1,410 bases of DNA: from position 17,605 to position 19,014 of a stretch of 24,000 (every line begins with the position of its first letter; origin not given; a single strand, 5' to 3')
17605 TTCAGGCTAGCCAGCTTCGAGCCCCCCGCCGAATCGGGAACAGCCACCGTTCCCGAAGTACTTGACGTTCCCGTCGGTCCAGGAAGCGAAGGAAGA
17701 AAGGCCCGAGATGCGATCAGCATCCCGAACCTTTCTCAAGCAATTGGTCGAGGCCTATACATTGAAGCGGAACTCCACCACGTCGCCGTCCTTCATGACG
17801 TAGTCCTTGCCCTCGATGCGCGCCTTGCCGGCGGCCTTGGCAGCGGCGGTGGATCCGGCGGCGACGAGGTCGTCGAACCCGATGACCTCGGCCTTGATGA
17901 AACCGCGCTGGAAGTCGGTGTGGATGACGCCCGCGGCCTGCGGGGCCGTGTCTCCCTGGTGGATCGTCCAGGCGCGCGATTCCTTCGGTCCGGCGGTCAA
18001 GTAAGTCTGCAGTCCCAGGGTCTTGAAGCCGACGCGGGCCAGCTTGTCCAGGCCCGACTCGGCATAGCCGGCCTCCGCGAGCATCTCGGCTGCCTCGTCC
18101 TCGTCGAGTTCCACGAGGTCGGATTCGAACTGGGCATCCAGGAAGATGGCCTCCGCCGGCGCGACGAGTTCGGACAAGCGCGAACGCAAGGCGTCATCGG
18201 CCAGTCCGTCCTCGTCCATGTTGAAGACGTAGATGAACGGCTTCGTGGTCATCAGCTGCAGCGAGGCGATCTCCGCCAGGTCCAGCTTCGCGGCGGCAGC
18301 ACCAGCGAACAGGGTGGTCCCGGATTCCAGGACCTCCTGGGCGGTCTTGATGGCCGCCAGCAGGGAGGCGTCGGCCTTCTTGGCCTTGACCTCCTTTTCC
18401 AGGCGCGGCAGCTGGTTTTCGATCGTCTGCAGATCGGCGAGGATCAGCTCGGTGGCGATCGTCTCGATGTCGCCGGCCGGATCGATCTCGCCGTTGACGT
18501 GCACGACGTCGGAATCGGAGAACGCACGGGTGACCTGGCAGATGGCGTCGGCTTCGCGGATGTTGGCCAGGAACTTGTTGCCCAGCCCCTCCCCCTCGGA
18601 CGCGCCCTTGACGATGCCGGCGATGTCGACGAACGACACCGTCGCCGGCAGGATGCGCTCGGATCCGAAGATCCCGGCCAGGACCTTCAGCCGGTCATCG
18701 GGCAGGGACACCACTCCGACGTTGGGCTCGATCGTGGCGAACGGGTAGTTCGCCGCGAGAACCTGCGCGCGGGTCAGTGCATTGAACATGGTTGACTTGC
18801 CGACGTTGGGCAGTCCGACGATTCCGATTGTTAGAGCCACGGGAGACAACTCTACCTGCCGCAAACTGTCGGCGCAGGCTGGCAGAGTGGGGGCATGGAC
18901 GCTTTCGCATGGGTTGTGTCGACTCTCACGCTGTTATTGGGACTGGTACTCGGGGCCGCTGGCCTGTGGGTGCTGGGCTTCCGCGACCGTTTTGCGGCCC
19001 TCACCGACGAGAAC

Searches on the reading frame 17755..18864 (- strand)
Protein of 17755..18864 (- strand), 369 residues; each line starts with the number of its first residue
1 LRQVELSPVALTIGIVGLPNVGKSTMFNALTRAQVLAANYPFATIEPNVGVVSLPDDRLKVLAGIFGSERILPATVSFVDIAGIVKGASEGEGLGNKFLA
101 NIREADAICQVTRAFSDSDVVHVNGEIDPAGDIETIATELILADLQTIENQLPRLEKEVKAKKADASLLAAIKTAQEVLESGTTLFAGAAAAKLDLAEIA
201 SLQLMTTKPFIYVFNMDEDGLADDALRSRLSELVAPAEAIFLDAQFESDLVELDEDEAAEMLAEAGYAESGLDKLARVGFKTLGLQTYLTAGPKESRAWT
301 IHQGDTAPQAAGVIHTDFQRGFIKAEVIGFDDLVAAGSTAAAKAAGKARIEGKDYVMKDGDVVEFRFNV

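Call 10: find_related_loci(query=window:17755-18864:-, collection=genome_contigs, flank=10000)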
Query window:17755-18864:- (369 aa) in genome_contigs; peptide patterns used: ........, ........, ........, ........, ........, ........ (x = any residue, [..] = any of these).
600 stretches matched a pattern (row limit reached: there are more); 525 encode a relative of the query (tblastn E <= 1e-3); the best 80 are kept; 80 distinct loci.
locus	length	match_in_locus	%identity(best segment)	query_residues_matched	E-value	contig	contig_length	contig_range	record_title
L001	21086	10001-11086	83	8-369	0e+0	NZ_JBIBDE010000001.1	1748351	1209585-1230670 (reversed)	Paeniglutamicibacter sp. NPDC012692 NPDC012692_198_A12.ctg-0001, whole genome shotgun sequence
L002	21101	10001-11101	78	3-369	0e+0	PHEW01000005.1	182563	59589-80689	MAG: Actinobacteria bacterium HGW-Actinobacteria-4 bjp_ig2157_scaffold_31, whole genome shotgun sequence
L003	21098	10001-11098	81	4-369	0e+0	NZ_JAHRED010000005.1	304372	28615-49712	Paeniglutamicibacter quisquiliarum strain ABSL32-1 5, whole genome shotgun sequence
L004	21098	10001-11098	80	4-369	0e+0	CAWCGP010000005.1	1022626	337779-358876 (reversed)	MAG: uncultured Actinomycetota bacterium isolate MFD01275.bin.2.189 genome assembly, contig: contig_3842, whole genome s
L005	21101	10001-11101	80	3-369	0e+0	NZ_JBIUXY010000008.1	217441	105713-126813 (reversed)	Glutamicibacter sp. NPDC087344 NPDC087344_132_B3.ctg-0008, whole genome shotgun sequence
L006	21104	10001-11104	77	2-369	0e+0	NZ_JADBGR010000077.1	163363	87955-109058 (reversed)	Myceligenerans pegani strain TRM65318 363, whole genome shotgun sequence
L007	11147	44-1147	80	2-369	0e+0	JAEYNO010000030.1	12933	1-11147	MAG: Actinomycetes bacterium isolate OH_CBB_115 k127_1642795, whole genome shotgun sequence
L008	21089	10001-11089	78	4-369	0e+0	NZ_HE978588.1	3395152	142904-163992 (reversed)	Cellulomonas massiliensis JC225, whole genome shotgun sequence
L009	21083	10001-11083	77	9-369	0e+0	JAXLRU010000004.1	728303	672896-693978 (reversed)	MAG: Kineosporiaceae bacterium isolate STL-ACT17 C1.181.fa-4, whole genome shotgun sequence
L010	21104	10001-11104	76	2-369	0e+0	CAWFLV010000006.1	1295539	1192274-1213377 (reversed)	MAG: uncultured Actinomycetota bacterium isolate MFD01721.bin.1.213 genome assembly, contig: contig_412, whole genome sh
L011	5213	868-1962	80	2-369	0e+0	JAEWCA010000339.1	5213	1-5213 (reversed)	MAG: Actinomycetes bacterium isolate OH_PBB_274 k127_1669416, whole genome shotgun sequence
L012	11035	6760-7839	77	8-369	0e+0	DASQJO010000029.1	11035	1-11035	MAG TPA_asm: Kineosporiaceae bacterium isolate SMAG_U11888 k141_2925267, whole genome shotgun sequence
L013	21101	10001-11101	75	3-369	0e+0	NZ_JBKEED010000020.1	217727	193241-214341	MAG: Demequina sp. isolate VLC_003 k251_2130015, whole genome shotgun sequence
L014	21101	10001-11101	75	3-369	3e-180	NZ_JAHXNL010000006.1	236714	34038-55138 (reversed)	Georgenia sp. EYE_87 Seq_6, whole genome shotgun sequence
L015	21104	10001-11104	76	2-369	3e-180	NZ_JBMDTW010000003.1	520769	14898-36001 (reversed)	Demequina sp. SO4-18 Scaffold3, whole genome shotgun sequence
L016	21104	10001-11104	75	2-369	1e-179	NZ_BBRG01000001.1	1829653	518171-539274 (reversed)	Demequina globuliformis strain NBRC 106266, whole genome shotgun sequence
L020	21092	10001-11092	74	2-366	3e-179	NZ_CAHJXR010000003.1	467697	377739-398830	Schaalia sp. Marseille-Q2122 strain Pus Sample, whole genome shotgun sequence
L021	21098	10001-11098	74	4-369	1e-178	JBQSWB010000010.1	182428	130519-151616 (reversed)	Brachybacterium sp. AOP43-C2-M15 AOP43-C2-M15_10, whole genome shotgun sequence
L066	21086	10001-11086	71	7-366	2e-169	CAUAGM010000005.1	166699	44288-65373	MAG TPA_asm: uncultured Arcanobacterium sp. isolate ERR9578276_bin.21_MetaWRAP_v1.3_MAG genome assembly, contig: ERZ1853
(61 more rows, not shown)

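Call 17: search_protein_families(library=pfam, proteins=[L021:11400-12602:-, L021:12835-14439:+, L021:14436-15362:+, L021:15359-16534:+, L021:16531-19665:+, L020:11768-12667:+, L020:15956-17239:-, L020:18157-19908:-, L020:15403-16392:+, L020:19905-20462:-], max_evalue=0.001)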
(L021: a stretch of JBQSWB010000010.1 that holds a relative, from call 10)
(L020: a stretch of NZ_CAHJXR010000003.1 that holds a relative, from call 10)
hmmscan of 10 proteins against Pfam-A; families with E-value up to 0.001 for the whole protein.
L021:11400-12602:- (400 aa): 1 family
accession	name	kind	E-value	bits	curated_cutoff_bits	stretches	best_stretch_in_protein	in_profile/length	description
PF13340.11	DUF4096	-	1.7e-19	70.2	34.3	1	316-389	1-75/76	Putative transposase of IS4/5 family (DUF4096)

L021:12835-14439:+ (534 aa): 2 families
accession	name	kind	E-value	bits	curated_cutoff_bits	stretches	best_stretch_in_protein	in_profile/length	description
PF02384.22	N6_Mtase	-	8.2e-114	380.5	20.4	1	189-497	2-310/311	N-6 DNA Methylase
PF12161.14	HsdM_N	-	1.9e-20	74.3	24.5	1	24-177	1-135/135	HsdM N-terminal domain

L021:14436-15362:+ (308 aa): 4 families
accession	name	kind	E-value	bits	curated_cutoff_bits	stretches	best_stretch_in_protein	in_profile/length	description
PF04471.18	Mrr_cat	-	2.6e-32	111.8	21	1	168-284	5-115/115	Restriction endonuclease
PF14338.12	Mrr_N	-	5.2e-24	84.6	29.5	1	7-91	1-85/87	Mrr N-terminal domain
PF22722.2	NA-iREase1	-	1.3e-07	32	27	1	194-269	18-92/106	NACHT-associated inactive Restriction Endonuclease 1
PF13156.12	Mrr_cat_2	-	2.7e-05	24.5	22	1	198-285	27-115/127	Restriction endonuclease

L021:15359-16534:+ (391 aa): 1 family
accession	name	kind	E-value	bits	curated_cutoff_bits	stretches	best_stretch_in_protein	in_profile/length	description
PF01420.25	Methylase_S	-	1.9e-25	90.4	22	2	20-178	8-167/168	Type I restriction modification DNA specificity domain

L021:16531-19665:+ (1044 aa): 6 families
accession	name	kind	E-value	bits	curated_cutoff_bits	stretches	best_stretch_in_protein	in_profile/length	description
PF12008.13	EcoR124_C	-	4.5e-71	239.9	23.1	1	780-1032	1-260/260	Type I restriction and modification enzyme - subunit R C terminal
PF22679.2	T1R_D3-like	-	5e-59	199.7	27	1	594-759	2-158/158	Type I restriction enzyme subunit R domain 3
PF18766.7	SWI2_SNF2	-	4.5e-55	187.1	26.7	1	306-528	1-203/221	SWI2/SNF2 ATPase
PF04313.20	HSDR_N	-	3.2e-45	154.9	25.1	1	34-232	1-196/198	Type I restriction enzyme R protein N terminus (HSDR_N)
PF04851.21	ResIII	-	1.3e-37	129.6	22.5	1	302-470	3-163/164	Type III restriction enzyme, res subunit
PF00270.35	DEAD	-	9e-10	39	26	1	338-470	21-161/167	DEAD/DEAH box helicase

L020:11768-12667:+ (299 aa): 1 family
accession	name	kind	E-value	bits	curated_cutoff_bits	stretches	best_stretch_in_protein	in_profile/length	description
PF07508.19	Recombinase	-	8.6e-10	39.2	21.1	1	28-107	33-100/102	Recombinase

L020:15956-17239:- (427 aa): 1 family
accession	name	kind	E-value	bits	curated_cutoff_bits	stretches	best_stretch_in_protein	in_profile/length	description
PF03432.20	Relaxase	-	6.2e-12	46.4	24.6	1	41-155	22-132/132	MobA/VirD2-like, nuclease domain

L020:18157-19908:- (583 aa): 2 families
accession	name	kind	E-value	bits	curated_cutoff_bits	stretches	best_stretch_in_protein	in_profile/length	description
PF19263.5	DUF5906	-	2.2e-14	54.5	27.6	1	285-396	2-114/114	Family of unknown function (DUF5906)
PF08706.16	D5_N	-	1e-05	26.3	22.4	1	159-254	57-144/145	D5 N terminal like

L020:15403-16392:+ (329 aa): 0 families

L020:19905-20462:- (185 aa): 1 family
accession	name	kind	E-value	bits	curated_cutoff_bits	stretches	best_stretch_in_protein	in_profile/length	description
PF12728.13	HTH_17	-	5.6e-07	30.2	27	1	85-142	2-48/51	Helix-turn-helix domain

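Call 28: search_protein_families(library=pfam, alignment_id=A2, max_evalue=0.001)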
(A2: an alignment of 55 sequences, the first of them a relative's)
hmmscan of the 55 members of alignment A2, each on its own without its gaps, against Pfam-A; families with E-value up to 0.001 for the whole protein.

A. member 1, L001:11133-11384:+ (83 aa): 0 families

B. families by the number of members that match (of 55 scanned): 30 families (the first 25 are shown)
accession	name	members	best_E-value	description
PF13649.12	Methyltransf_25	2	7.5e-20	Methyltransferase domain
PF08241.18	Methyltransf_11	2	4.5e-18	Methyltransferase domain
PF08242.18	Methyltransf_12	2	6.4e-14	Methyltransferase domain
PF01381.28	HTH_3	2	5e-11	Helix-turn-helix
PF13489.12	Methyltransf_23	2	1e-10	Methyltransferase domain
PF13847.12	Methyltransf_31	2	7e-10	Methyltransferase domain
PF12844.13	HTH_19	2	0.00012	Helix-turn-helix domain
PF00248.27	Aldo_ket_red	1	5.5e-73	Aldo/keto reductase family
PF17278.7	DUF5343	1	2e-45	Family of unknown function (DUF5343)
PF07693.20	KAP_NTPase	1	1.4e-44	KAP family P-loop domain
PF13671.12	AAA_33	1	1.1e-22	AAA domain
PF04266.20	ASCH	1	7.7e-12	ASCH domain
PF13560.12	HTH_31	1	3e-10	Helix-turn-helix domain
PF01934.22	HepT-like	1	3.2e-10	Ribonuclease HepT-like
PF18731.6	HEPN_Swt1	1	5.3e-10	Swt1-like HEPN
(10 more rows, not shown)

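Call 34: find_encoding_contigs(protein=window:17755-18864:-, flank=10000, max_places=10)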
Protein window:17755-18864:- (369 aa): no gene with exactly this product is on record in the collection.

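Call 35: find_encoding_contigs(protein=window:17755-18840:-, flank=10000, max_places=10)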
Protein window:17755-18840:- (361 aa): no gene with exactly this product is on record in the collection.
